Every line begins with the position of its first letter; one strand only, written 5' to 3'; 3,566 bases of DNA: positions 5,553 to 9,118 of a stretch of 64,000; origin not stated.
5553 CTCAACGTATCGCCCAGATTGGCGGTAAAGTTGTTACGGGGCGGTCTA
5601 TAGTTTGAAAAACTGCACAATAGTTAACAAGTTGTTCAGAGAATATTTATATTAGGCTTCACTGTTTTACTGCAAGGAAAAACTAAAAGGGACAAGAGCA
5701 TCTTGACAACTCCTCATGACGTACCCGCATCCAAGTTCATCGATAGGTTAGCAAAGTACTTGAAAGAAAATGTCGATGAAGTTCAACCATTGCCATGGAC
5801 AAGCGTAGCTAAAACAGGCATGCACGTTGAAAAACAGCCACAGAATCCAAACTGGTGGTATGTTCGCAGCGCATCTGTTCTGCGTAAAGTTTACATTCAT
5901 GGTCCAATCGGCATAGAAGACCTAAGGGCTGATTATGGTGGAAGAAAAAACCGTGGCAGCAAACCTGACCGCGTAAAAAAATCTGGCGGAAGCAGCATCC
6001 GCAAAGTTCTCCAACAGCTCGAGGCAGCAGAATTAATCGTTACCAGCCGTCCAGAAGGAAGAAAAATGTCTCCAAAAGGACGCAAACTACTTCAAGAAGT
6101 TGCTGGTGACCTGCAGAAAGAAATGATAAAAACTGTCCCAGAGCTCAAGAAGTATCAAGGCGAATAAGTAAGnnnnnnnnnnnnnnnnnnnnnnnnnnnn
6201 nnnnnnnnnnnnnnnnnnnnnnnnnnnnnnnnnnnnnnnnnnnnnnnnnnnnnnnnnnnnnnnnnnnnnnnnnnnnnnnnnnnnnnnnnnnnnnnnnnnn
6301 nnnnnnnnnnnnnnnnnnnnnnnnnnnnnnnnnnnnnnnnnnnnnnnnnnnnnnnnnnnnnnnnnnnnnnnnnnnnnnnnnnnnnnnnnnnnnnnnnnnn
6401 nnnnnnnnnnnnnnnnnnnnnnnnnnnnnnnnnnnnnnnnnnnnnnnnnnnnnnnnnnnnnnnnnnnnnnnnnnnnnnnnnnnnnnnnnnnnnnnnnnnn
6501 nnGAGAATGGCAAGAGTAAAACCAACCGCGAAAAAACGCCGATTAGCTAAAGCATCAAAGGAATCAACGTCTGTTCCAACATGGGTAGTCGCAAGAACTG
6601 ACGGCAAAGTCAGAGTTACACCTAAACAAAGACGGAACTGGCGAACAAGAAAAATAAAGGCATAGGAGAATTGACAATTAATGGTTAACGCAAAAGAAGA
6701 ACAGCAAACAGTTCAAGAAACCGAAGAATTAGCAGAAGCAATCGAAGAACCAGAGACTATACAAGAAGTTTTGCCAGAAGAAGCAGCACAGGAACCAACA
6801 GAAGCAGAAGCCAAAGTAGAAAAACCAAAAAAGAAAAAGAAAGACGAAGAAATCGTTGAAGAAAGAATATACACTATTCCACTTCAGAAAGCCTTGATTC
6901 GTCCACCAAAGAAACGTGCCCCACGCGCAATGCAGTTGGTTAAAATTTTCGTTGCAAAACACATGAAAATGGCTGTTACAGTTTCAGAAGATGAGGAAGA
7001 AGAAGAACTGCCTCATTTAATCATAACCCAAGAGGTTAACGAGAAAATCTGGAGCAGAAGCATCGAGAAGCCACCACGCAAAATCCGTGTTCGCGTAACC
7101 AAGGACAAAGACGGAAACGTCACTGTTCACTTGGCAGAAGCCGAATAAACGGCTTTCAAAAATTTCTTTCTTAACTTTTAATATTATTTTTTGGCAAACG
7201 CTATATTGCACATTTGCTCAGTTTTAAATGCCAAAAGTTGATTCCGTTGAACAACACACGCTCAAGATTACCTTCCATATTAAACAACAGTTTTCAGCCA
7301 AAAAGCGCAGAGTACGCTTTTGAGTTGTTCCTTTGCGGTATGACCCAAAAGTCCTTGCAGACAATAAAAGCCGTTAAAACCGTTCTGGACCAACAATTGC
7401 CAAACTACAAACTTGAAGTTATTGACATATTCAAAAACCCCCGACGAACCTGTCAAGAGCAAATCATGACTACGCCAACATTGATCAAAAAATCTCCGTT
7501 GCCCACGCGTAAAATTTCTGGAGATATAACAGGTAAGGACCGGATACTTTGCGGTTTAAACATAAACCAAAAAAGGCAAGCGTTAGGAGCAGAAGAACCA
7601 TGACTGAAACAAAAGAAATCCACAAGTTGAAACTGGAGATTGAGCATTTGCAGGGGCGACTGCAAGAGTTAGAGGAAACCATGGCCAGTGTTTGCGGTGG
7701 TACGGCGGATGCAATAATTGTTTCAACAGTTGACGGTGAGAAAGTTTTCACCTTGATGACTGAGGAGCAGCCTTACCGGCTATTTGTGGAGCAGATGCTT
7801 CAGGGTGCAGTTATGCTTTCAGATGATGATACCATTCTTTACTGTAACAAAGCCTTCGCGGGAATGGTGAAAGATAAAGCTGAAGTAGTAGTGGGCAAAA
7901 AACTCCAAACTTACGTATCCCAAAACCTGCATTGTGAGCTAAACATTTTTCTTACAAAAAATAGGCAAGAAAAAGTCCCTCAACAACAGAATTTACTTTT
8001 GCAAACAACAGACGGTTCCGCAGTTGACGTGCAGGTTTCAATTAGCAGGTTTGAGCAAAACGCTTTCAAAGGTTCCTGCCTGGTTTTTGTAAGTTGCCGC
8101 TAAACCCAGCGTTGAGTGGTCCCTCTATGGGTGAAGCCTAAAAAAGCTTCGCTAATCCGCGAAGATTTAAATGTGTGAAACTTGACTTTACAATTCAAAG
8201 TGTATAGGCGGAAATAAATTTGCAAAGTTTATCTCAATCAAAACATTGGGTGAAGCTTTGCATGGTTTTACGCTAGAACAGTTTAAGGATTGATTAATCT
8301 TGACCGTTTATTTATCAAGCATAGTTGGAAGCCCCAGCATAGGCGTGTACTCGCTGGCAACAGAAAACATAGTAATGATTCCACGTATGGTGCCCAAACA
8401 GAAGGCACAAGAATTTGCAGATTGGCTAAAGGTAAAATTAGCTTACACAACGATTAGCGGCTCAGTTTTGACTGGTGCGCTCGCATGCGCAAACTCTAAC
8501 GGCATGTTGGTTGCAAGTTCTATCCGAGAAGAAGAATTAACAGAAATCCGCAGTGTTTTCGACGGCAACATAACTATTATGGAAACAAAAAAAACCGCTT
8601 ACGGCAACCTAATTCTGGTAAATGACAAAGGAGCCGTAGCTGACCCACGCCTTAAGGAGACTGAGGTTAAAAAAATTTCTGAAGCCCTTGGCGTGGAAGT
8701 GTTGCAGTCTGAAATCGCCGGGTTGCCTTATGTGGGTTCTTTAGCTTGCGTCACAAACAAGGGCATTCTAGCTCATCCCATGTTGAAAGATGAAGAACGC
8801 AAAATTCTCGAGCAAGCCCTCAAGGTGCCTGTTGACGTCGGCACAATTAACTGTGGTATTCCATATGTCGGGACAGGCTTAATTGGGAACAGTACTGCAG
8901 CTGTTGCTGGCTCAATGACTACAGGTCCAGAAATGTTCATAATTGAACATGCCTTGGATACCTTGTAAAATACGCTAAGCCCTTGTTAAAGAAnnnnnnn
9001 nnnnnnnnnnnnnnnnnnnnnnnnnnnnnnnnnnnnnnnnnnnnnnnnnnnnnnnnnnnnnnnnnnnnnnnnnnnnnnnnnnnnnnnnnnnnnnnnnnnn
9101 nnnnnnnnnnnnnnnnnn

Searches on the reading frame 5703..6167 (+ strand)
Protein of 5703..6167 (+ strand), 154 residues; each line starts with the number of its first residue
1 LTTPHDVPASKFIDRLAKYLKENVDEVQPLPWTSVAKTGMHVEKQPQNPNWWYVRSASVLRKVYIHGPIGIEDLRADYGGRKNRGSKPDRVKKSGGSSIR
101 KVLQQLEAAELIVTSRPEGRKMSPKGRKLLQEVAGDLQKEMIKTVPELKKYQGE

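Call 54: search_protein_families(library=pfam, proteins=[window:5703-6167:+], max_evalue=0.0001)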
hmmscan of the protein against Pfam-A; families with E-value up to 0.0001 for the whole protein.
window:5703-6167:+ (154 aa): 1 family
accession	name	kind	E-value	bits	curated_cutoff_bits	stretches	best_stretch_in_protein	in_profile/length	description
PF01090.25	Ribosomal_S19e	-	4.5e-48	162.9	29.4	1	5-139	3-136/137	Ribosomal protein S19e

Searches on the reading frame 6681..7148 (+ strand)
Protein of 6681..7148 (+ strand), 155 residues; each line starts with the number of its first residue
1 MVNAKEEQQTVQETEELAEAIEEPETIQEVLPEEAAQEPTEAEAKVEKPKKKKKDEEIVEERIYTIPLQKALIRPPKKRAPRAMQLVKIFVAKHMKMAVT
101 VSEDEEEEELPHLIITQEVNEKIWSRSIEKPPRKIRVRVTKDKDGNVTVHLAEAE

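Call 54: search_protein_families(library=pfam, proteins=[window:6681-7148:+], max_evalue=0.0001)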
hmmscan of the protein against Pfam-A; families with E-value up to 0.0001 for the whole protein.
window:6681-7148:+ (155 aa): 1 family
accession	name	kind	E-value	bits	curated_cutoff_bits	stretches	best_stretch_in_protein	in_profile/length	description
PF01198.24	Ribosomal_L31e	-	1.1e-10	42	25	1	62-141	5-72/82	Ribosomal protein L31e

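Call 89: find_encoding_contigs(protein=window:6681-7148:+, flank=10000, max_places=2)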
Protein window:6681-7148:+ (155 aa): 1 contig read that carries it; 1 place shown.
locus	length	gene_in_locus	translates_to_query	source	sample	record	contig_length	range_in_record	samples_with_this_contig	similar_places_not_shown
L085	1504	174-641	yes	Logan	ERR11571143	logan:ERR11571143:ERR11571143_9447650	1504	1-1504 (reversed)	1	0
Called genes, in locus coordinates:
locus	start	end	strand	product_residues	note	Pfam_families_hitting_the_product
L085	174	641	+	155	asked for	PF01198:Ribosomal_L31e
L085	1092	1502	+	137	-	?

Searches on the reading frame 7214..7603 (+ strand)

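Call 54: search_protein_families(library=pfam, proteins=[window:7214-7603:+], max_evalue=0.0001)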
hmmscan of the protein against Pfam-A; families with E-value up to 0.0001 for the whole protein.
window:7214-7603:+ (129 aa): 1 family
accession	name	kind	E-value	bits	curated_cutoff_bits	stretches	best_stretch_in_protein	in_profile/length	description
PF07689.18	KaiB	-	2.2e-15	56.6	27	1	38-116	2-81/82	KaiB domain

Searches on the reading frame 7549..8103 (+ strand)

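Call 54: search_protein_families(library=pfam, proteins=[window:7549-8103:+], max_evalue=0.0001)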
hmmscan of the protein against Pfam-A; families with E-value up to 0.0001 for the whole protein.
window:7549-8103:+ (184 aa): 3 families
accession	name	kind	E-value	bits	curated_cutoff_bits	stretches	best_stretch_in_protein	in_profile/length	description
PF13426.13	PAS_9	-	1.2e-08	35.6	27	1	87-178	3-93/103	PAS domain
PF24820.1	Diguanyl_cycl_sensor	-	2e-07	31.3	28.1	1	79-170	1-98/109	Diguanylate cyclase-like sensor domain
PF00989.32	PAS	-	8.5e-07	29.4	22.6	1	76-168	3-96/113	PAS fold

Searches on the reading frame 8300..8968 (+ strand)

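Call 54: search_protein_families(library=pfam, proteins=[window:8300-8968:+], max_evalue=0.0001)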
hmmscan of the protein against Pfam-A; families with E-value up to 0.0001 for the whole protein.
window:8300-8968:+ (222 aa): 1 family
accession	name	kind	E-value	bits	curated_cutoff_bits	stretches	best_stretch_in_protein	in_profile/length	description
PF01912.23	eIF-6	-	5.6e-63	212.3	25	1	7-200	3-196/197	eIF-6 family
